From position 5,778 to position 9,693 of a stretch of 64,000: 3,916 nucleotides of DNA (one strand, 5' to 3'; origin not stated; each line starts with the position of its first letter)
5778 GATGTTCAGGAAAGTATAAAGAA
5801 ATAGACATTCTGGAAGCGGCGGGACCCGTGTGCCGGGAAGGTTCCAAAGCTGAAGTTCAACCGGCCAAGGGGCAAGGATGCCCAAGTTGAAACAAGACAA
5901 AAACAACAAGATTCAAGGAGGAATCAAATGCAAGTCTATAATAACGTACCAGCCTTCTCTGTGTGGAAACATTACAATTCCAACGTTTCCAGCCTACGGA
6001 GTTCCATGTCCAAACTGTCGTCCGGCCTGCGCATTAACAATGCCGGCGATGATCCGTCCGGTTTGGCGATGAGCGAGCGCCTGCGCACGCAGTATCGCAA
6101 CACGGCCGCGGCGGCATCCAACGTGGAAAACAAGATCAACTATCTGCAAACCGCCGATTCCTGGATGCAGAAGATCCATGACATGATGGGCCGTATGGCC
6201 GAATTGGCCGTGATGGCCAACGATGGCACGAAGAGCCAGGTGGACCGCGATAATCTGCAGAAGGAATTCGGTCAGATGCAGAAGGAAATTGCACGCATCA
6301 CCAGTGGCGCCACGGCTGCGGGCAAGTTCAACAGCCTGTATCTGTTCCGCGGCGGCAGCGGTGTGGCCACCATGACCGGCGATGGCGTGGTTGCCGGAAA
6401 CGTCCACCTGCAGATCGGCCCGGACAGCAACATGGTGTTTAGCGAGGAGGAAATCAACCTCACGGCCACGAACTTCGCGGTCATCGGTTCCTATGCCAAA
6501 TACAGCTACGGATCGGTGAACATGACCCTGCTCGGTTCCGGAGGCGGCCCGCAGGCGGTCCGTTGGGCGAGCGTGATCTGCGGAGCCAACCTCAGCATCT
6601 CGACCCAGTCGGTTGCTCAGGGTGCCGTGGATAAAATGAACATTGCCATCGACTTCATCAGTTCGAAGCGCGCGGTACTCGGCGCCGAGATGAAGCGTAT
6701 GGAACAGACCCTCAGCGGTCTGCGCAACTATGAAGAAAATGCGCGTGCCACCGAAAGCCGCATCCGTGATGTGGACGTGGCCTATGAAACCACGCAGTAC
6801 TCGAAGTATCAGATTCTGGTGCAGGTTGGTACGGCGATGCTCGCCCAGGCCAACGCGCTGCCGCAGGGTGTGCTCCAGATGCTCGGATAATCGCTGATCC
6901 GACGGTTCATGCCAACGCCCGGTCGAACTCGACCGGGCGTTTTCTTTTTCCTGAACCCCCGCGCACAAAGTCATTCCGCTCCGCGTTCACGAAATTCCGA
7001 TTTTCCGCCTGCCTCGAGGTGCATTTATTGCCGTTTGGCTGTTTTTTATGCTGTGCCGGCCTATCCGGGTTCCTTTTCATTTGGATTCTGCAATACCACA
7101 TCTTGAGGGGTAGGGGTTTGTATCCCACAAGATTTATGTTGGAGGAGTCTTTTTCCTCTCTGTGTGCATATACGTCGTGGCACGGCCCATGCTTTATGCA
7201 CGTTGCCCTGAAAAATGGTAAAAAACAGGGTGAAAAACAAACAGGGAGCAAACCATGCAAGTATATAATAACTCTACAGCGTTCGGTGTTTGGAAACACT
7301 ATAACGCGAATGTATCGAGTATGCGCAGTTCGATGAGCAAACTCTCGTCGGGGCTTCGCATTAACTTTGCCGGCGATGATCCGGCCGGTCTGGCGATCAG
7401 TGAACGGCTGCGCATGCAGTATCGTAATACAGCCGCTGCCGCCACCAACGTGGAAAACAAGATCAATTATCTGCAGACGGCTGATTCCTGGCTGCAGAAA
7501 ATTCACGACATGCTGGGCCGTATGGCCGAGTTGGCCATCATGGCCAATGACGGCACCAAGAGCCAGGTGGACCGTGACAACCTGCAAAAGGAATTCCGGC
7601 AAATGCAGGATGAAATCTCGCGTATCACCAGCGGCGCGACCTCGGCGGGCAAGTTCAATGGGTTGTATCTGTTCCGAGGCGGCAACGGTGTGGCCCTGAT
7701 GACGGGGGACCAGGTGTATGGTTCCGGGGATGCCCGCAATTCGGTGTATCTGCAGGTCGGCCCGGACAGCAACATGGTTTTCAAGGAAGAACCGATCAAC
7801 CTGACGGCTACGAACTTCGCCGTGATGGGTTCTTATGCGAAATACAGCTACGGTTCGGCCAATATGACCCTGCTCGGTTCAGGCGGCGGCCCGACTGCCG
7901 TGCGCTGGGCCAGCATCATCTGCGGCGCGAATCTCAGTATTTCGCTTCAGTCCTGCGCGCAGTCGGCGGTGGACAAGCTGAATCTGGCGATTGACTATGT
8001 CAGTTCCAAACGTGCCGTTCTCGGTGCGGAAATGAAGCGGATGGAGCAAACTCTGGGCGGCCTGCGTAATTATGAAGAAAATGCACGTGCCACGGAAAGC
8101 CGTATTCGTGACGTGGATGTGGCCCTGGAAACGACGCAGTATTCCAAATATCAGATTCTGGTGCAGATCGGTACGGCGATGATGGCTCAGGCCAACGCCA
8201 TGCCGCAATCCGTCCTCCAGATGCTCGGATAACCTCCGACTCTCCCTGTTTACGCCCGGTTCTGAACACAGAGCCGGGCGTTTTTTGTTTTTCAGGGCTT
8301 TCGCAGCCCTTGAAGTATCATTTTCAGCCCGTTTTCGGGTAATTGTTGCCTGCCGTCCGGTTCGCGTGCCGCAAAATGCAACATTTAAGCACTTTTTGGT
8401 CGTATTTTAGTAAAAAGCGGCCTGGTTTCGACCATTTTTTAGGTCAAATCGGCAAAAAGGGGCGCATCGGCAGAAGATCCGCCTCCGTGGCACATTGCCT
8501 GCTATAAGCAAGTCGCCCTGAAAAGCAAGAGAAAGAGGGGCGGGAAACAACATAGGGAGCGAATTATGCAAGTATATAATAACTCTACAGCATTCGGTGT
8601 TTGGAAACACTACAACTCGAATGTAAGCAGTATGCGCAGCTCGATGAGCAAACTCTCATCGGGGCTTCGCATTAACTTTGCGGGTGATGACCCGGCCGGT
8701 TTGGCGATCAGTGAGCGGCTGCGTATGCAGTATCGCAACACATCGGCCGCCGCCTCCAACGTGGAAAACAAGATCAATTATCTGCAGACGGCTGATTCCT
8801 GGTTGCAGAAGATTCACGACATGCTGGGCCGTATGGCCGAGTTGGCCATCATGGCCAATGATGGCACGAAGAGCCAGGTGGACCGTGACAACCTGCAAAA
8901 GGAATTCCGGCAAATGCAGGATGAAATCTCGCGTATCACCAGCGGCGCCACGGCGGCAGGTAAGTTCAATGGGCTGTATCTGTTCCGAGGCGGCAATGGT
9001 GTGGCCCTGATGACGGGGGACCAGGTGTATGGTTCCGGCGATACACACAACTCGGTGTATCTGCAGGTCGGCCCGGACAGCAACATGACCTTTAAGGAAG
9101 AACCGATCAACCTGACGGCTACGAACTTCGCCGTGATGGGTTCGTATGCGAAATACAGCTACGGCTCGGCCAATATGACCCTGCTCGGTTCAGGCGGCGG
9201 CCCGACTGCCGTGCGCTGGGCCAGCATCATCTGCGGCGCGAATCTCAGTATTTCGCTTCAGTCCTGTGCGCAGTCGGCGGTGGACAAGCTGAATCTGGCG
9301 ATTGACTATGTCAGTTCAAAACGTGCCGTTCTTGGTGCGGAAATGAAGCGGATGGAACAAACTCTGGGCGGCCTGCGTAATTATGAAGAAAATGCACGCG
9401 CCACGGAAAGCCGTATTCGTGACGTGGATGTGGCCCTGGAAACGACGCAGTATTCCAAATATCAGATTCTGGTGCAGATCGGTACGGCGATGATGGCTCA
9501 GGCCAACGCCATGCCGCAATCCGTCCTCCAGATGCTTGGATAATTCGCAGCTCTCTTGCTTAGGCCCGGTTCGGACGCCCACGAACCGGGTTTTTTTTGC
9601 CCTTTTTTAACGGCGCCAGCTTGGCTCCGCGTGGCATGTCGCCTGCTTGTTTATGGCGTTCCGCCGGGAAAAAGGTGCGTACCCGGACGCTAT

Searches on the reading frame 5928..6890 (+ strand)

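Call 37: search_protein_families(library=pfam, proteins=[window:5928-6890:+], max_evalue=0.0001)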
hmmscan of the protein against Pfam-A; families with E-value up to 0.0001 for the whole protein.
window:5928-6890:+ (320 aa): 2 families
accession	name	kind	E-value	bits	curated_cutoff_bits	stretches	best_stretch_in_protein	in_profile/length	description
PF00669.25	Flagellin_N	-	3.4e-27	95.6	26.6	1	5-142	3-136/139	Bacterial flagellin N-terminal helical region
PF00700.27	Flagellin_C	-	3.2e-21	75.9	23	1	235-319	2-86/86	Bacterial flagellin C-terminal helical region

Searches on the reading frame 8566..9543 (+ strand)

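Call 37: search_protein_families(library=pfam, proteins=[window:8566-9543:+], max_evalue=0.0001)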
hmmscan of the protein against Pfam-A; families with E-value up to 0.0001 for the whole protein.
window:8566-9543:+ (325 aa): 2 families
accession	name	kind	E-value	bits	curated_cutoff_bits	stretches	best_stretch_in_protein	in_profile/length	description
PF00669.25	Flagellin_N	-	2.9e-29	102.3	26.6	1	14-144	12-138/139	Bacterial flagellin N-terminal helical region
PF00700.27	Flagellin_C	-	7.7e-22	77.9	23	1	240-324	2-86/86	Bacterial flagellin C-terminal helical region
